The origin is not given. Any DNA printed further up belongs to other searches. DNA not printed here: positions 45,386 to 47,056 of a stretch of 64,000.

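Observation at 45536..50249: Receiver-domain fused to an RlmN/Cfr-family radical SAM methyltransferase, inside a signalling island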

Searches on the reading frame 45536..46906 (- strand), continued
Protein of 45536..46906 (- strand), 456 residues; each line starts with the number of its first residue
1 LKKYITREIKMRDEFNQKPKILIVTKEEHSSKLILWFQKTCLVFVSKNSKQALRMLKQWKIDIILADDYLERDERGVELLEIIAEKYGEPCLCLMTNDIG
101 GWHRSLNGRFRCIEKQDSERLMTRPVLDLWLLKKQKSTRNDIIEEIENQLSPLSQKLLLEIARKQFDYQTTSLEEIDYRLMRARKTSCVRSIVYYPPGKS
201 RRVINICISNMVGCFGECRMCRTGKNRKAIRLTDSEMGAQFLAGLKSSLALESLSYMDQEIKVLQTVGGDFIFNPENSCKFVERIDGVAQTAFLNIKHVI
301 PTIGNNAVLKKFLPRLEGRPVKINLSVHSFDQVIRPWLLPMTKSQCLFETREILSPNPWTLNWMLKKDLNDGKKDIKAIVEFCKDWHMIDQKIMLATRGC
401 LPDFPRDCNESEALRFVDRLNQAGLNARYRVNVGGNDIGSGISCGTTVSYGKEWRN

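Call 66: search_solved_structures(query=A2, max_evalue=0.00001, show_alignments=3)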
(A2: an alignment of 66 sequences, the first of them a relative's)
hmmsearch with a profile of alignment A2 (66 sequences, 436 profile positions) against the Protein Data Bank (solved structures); distinct sequences matched with E-value up to 0.00001: 324 (the best 60 are shown).
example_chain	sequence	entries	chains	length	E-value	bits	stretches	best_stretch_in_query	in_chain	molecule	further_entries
6fz6_A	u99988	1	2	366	4e-43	150.8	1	151-432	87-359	Probable dual-specificity RNA methyltransferase RlmN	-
9p0p_A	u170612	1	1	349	3.3e-41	144.5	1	103-430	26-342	Ribosomal RNA large subunit methyltransferase Cfr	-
3rf9_A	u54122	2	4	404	2.5e-38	135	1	182-429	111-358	Ribosomal RNA large subunit methyltransferase N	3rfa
4pl1_B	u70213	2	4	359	9.1e-38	133.1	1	182-429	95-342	Dual-specificity RNA methyltransferase RlmN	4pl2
5hr6_A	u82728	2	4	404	1.3e-37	132.7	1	182-429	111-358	RlmN methylase | Dual-specificity RNA methyltransferase RlmN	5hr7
3a0r_B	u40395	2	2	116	6.3e-23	84.2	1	6-119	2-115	Response regulator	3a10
3a0u_A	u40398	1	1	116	7.1e-23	84.1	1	6-119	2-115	Response regulator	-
3crn_A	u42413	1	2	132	2e-22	82.6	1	4-125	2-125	Response regulator receiver domain protein, CheY-like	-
2zwm_A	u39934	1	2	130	1.1e-21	80.1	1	5-122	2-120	Transcriptional regulatory protein yycF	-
3f6p_A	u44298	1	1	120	2e-21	79.3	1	5-119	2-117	Transcriptional regulatory protein yycF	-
2jvk_A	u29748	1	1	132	3.6e-21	78.5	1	4-124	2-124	Sporulation initiation phosphotransferase F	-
9xzo_A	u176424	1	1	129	4e-21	78.3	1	6-125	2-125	De novo protein M1X0B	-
1zy2_A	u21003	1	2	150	4.1e-21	78.3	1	7-134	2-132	transcriptional regulator NtrC1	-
3jte_A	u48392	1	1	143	4.2e-21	78.2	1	5-126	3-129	Response regulator receiver protein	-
2jvj_A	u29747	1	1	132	1.1e-20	76.9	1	4-124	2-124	Sporulation initiation phosphotransferase F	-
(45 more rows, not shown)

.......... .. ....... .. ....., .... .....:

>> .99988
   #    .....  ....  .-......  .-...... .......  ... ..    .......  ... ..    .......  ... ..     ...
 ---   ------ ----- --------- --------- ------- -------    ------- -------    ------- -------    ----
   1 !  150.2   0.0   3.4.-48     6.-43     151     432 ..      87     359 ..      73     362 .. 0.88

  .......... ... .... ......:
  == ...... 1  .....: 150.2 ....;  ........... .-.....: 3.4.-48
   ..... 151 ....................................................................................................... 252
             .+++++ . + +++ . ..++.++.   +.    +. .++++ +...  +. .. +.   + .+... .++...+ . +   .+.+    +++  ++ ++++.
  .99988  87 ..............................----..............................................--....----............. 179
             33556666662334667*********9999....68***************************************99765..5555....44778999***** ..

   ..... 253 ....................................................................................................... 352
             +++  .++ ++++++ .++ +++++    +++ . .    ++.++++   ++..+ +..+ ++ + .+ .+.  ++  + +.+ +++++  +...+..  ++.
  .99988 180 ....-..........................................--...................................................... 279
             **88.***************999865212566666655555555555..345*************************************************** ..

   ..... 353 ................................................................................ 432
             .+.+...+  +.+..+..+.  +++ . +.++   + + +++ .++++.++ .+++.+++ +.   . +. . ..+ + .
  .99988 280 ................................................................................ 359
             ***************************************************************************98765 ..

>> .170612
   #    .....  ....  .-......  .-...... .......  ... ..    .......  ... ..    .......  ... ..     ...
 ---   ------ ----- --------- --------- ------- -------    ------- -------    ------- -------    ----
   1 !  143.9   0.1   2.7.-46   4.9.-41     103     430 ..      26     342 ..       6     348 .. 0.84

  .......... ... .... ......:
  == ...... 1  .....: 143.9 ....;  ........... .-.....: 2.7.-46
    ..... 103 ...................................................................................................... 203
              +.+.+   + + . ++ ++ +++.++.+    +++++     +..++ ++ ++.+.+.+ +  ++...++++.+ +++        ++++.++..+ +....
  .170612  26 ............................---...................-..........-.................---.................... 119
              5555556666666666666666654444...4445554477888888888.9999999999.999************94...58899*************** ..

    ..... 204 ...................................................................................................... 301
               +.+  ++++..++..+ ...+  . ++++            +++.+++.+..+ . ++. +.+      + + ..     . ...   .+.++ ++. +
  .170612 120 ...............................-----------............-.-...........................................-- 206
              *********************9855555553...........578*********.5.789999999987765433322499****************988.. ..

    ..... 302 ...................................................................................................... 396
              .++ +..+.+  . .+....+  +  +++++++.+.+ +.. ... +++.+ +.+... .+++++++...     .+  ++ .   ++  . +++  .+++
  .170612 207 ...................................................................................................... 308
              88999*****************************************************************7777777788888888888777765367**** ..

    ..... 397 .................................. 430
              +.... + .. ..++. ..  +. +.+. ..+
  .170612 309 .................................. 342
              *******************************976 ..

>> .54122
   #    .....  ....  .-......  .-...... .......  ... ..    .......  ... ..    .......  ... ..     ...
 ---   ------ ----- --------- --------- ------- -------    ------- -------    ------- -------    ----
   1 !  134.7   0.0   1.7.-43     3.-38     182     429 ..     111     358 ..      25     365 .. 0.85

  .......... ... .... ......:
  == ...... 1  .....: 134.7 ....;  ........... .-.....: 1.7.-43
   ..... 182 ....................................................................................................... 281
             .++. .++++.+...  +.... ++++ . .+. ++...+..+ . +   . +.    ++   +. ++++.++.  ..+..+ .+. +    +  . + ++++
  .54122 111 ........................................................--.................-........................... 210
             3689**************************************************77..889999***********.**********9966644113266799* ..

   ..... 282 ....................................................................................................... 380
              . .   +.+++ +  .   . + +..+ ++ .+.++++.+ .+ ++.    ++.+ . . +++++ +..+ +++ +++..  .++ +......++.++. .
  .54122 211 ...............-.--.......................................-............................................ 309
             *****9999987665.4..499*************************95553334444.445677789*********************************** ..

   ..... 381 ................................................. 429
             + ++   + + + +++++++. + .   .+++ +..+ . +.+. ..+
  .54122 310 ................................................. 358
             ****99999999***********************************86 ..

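Call 67: search_protein_families(library=pfam, proteins=[P0009, P0139, P0143, P0057, P0029, P0157, P0133], max_evalue=0.001)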
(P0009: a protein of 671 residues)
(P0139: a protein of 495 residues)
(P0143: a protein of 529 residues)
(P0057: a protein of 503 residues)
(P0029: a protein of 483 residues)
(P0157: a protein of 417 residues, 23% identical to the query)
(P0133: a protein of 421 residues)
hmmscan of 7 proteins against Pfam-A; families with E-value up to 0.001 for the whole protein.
P0009 (671 aa): 4 families
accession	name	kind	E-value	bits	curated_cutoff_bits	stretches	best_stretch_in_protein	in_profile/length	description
PF13419.12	HAD_2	-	9.9e-20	71.8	23.8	1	487-665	1-177/178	Haloacid dehalogenase-like hydrolase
PF00702.32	Hydrolase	-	1.9e-14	55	26.4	1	485-660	2-191/191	haloacid dehalogenase-like hydrolase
PF00072.30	Response_reg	-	1.6e-06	28.6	30.2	1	17-99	2-79/111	Response regulator receiver domain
PF13242.12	Hydrolase_like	-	4.4e-06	26.9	22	1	623-666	4-48/75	HAD-hyrolase-like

P0139 (495 aa): 2 families
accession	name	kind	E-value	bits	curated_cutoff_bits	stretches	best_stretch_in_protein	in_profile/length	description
PF21016.3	RlmN_N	-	1.5e-15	57.1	24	1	33-84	6-57/60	Ribosomal RNA large subunit methyltransferase N-terminal domain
PF04055.27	Radical_SAM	-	8.2e-15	55.8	29.5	1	260-423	2-162/166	Radical SAM superfamily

P0143 (529 aa): 2 families
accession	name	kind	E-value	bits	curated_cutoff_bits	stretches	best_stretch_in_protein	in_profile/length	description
PF08973.16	TM1506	-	9e-34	116.4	27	1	48-168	9-130/130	Domain of unknown function (DUF1893)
PF04055.27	Radical_SAM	-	6.4e-14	52.9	29.5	1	289-460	3-162/166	Radical SAM superfamily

P0057 (503 aa): 1 family
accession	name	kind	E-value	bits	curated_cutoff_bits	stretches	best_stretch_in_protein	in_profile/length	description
PF00072.30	Response_reg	-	1.3e-09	38.6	30.2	1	8-64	1-52/111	Response regulator receiver domain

P0029 (483 aa): 2 families
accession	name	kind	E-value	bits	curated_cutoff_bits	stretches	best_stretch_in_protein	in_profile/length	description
PF04055.27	Radical_SAM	-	3.7e-05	24.4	29.5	1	211-396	3-163/166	Radical SAM superfamily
PF00072.30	Response_reg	-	0.00012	22.6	30.2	1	10-111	1-99/111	Response regulator receiver domain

P0157 (417 aa): 2 families
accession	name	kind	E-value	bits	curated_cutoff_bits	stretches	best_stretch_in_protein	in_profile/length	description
PF21016.3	RlmN_N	-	1.6e-16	60.2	24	1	68-125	2-59/60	Ribosomal RNA large subunit methyltransferase N-terminal domain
PF04055.27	Radical_SAM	-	3.5e-16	60.3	29.5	1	174-341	2-162/166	Radical SAM superfamily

P0133 (421 aa): 2 families
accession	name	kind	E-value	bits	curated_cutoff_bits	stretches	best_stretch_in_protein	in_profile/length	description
PF04055.27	Radical_SAM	-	2.9e-16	60.5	29.5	1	171-341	2-164/166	Radical SAM superfamily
PF13353.11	Fer4_12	-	0.00046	20.9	22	0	166-261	5-90/137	4Fe-4S single cluster domain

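Call 68: list_cluster_members(proteins=[P0005, P0015, P0019, P0021, P0025, P0027, P0029, P0033, P0037, P0047])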
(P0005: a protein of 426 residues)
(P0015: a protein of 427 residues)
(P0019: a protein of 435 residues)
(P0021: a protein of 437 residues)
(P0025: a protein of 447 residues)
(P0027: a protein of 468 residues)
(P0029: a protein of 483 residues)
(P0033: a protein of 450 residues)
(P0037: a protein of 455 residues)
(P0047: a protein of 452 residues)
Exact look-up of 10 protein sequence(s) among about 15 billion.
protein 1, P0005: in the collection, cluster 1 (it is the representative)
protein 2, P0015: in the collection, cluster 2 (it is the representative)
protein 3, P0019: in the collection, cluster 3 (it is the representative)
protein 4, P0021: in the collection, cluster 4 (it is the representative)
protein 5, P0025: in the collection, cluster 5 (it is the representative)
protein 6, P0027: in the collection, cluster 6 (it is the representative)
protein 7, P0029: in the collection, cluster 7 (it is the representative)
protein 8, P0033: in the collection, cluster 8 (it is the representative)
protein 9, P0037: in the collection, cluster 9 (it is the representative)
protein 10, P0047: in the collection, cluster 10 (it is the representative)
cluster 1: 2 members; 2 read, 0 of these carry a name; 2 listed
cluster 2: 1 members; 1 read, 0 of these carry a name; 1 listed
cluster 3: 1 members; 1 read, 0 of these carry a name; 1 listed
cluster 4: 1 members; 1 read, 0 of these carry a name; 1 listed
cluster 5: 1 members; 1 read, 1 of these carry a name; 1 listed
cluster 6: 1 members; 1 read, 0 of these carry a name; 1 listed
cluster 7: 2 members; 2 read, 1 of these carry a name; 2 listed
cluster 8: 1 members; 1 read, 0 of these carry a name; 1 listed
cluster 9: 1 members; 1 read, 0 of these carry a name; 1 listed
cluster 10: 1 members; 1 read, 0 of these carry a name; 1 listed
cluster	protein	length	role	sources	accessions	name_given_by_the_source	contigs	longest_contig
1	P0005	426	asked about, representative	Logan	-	-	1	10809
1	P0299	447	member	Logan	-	-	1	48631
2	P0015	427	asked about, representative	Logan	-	-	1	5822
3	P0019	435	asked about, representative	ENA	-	-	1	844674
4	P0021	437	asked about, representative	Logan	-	-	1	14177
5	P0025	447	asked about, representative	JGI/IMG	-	adenine C2-methylase RlmN of 23S rRNA A2503 and tRNA A37/ActR/RegA family two-component ...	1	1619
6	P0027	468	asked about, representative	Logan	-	-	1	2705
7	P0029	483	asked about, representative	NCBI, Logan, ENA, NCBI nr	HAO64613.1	TPA: hypothetical protein DCQ44_01370 [Candidatus Taylorbacteria bacterium] | hypothetical protein [Candidatus Taylorbacteria bacterium]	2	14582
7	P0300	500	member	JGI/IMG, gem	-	-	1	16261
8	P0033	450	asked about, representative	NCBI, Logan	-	-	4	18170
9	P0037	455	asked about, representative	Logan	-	-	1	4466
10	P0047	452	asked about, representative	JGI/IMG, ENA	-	-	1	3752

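Call 82: find_encoding_contigs(protein=P0019, flank=6000, max_places=1)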
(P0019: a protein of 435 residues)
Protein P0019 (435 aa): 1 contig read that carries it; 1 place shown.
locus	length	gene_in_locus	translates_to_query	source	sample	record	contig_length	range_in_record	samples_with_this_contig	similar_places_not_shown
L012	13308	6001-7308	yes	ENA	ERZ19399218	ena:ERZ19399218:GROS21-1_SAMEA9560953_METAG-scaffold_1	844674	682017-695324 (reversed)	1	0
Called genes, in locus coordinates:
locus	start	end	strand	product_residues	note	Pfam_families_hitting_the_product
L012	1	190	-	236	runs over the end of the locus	-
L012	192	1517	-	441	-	PF02195:ParB_N, PF01555:N6_N4_Mtase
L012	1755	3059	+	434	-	-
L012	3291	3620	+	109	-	-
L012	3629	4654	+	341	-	PF02618:YceG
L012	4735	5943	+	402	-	PF00512:HisKA, PF02518:HATPase_c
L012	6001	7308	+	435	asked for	PF00072:Response_reg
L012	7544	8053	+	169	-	PF00466:Ribosomal_L10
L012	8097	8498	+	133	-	PF16320:Ribosomal_L12_N, PF00542:Ribosomal_L12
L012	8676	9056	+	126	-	-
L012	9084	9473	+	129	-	-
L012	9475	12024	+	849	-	PF02861:Clp_N (faint), PF05673:DUF815 (faint), PF20030:bpMoxR (faint), PF17871:AAA_lid_9, PF00004:AAA, PF07724:AAA_2, PF07728:AAA_5, PF10431:ClpB_D2-small, +3 more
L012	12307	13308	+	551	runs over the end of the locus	PF00682:HMGL-like, PF22615:IPMS_D2, PF08502:LeuA_dimer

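Call 84: find_encoding_contigs(protein=P0009, flank=6000, max_places=1)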
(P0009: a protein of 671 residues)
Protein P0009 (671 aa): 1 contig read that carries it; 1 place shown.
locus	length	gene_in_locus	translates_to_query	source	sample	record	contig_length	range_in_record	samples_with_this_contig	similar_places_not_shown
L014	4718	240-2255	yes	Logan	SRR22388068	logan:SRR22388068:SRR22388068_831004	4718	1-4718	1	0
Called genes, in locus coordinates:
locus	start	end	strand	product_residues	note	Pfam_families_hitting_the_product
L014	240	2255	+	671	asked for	PF00072:Response_reg (weak), PF00702:Hydrolase, PF13419:HAD_2, PF13242:Hydrolase_like (weak)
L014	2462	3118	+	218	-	-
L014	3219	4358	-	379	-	-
